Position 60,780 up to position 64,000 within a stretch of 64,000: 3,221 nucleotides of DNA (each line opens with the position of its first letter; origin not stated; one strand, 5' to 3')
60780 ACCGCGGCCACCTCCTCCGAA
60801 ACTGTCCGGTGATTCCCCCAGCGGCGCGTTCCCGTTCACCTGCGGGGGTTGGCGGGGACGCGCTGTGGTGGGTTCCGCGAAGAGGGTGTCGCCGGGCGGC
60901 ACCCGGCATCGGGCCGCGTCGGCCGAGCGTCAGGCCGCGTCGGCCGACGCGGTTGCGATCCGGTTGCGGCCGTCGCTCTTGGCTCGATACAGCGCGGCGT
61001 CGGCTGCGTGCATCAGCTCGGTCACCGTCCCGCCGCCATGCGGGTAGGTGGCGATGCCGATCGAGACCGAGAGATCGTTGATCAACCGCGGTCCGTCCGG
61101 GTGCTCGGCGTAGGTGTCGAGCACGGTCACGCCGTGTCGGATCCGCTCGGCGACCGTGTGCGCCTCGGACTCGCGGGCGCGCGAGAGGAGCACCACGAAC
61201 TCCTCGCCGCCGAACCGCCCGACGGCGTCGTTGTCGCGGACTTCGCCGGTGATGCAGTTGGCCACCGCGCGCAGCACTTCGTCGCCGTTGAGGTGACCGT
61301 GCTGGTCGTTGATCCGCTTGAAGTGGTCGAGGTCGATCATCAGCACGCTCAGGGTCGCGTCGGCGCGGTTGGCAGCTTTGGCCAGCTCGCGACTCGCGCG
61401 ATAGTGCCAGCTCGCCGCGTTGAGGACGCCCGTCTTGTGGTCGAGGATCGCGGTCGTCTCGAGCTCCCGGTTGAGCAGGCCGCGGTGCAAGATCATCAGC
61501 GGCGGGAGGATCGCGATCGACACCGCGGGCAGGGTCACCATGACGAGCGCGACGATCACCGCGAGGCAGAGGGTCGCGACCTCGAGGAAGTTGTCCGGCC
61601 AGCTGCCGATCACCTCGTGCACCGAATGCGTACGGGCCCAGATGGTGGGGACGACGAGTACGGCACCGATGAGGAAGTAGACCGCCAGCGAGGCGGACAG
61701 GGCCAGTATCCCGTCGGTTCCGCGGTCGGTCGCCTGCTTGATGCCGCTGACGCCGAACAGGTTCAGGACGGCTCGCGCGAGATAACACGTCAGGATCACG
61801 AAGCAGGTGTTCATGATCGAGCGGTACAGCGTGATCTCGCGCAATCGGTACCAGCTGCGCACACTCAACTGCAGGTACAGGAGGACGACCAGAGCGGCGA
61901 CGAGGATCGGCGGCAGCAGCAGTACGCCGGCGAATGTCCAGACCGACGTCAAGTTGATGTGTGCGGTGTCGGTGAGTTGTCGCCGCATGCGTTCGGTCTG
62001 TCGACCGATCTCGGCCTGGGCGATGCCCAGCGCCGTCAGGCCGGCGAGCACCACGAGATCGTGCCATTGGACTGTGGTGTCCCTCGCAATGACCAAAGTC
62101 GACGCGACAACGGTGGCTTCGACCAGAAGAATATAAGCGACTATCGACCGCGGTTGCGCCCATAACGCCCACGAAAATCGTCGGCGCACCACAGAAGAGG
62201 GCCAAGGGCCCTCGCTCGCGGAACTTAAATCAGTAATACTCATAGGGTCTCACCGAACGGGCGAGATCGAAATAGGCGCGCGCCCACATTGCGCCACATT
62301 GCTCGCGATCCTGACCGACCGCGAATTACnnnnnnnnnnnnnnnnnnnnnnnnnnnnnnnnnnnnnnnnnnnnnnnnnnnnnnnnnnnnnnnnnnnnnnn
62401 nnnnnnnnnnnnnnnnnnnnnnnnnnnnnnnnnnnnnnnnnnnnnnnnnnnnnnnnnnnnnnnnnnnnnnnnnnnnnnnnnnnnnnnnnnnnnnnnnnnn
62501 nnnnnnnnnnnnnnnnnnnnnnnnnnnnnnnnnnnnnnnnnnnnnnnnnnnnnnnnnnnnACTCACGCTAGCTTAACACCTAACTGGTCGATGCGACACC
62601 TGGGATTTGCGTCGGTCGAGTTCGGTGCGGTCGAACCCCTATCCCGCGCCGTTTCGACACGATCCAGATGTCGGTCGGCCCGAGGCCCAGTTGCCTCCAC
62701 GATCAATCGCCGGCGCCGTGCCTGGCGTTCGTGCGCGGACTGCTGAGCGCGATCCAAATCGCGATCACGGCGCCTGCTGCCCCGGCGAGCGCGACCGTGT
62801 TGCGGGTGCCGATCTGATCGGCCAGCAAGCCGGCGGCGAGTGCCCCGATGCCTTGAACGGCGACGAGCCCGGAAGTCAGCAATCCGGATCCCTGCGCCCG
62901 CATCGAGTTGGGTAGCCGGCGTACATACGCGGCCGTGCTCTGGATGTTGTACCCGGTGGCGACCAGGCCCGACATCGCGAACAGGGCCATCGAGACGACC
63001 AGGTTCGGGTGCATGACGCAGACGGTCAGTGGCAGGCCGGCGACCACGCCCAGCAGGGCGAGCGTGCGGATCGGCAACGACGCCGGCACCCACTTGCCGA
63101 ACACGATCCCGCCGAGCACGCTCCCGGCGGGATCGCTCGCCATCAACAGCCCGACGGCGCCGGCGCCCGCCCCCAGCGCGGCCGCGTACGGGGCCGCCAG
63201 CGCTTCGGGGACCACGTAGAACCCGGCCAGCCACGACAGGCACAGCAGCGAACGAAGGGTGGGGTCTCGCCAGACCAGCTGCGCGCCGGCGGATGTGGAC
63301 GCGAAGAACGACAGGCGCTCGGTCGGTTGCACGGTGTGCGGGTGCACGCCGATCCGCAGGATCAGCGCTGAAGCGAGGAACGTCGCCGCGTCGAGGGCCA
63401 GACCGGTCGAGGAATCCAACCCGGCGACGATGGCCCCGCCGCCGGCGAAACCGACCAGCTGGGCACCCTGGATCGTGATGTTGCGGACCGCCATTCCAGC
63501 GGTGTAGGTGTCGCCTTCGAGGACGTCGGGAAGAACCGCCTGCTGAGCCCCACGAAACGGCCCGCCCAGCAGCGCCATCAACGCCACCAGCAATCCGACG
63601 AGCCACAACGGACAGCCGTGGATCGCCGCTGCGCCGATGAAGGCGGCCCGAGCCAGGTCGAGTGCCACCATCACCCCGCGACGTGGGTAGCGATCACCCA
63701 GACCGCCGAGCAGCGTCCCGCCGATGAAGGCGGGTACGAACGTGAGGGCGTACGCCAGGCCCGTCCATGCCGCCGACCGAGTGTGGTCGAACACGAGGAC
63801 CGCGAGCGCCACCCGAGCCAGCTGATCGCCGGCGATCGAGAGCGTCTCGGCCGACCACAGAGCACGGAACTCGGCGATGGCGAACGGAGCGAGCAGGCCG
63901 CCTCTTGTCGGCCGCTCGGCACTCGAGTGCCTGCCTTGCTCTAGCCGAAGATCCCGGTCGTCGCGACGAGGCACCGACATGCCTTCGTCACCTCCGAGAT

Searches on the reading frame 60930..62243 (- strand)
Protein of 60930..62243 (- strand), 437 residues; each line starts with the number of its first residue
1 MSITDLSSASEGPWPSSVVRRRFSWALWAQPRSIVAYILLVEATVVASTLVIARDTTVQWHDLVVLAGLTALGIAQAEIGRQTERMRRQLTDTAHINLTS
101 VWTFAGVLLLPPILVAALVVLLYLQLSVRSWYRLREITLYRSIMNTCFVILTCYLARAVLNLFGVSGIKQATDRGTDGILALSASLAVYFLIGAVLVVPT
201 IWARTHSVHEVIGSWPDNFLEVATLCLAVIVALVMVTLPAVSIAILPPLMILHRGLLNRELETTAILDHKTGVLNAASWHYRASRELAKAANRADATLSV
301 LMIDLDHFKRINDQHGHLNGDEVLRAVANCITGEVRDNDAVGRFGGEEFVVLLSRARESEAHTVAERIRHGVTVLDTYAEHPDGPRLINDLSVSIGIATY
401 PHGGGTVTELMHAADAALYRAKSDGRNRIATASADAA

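Call 5: search_protein_families(library=pfam, proteins=[window:60930-62243:-], max_evalue=0.01)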
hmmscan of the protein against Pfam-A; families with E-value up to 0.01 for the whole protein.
window:60930-62243:- (437 aa): 1 family
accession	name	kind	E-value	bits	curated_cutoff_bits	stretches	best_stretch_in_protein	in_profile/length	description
PF00990.26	GGDEF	-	4e-42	144.2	23.8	1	265-428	1-161/161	Diguanylate cyclase, GGDEF domain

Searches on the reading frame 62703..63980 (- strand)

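Call 5: search_protein_families(library=pfam, proteins=[window:62703-63980:-], max_evalue=0.01)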
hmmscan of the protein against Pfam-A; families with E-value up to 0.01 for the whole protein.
window:62703-63980:- (425 aa): 2 families
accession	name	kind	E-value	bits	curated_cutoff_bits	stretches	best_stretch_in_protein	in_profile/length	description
PF07690.21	MFS_1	-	3.1e-20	72.8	33.4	2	42-254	2-222/347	Major Facilitator Superfamily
PF05977.19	MFS_3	-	3.2e-06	26.3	27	1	30-408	4-387/524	Transmembrane secretion effector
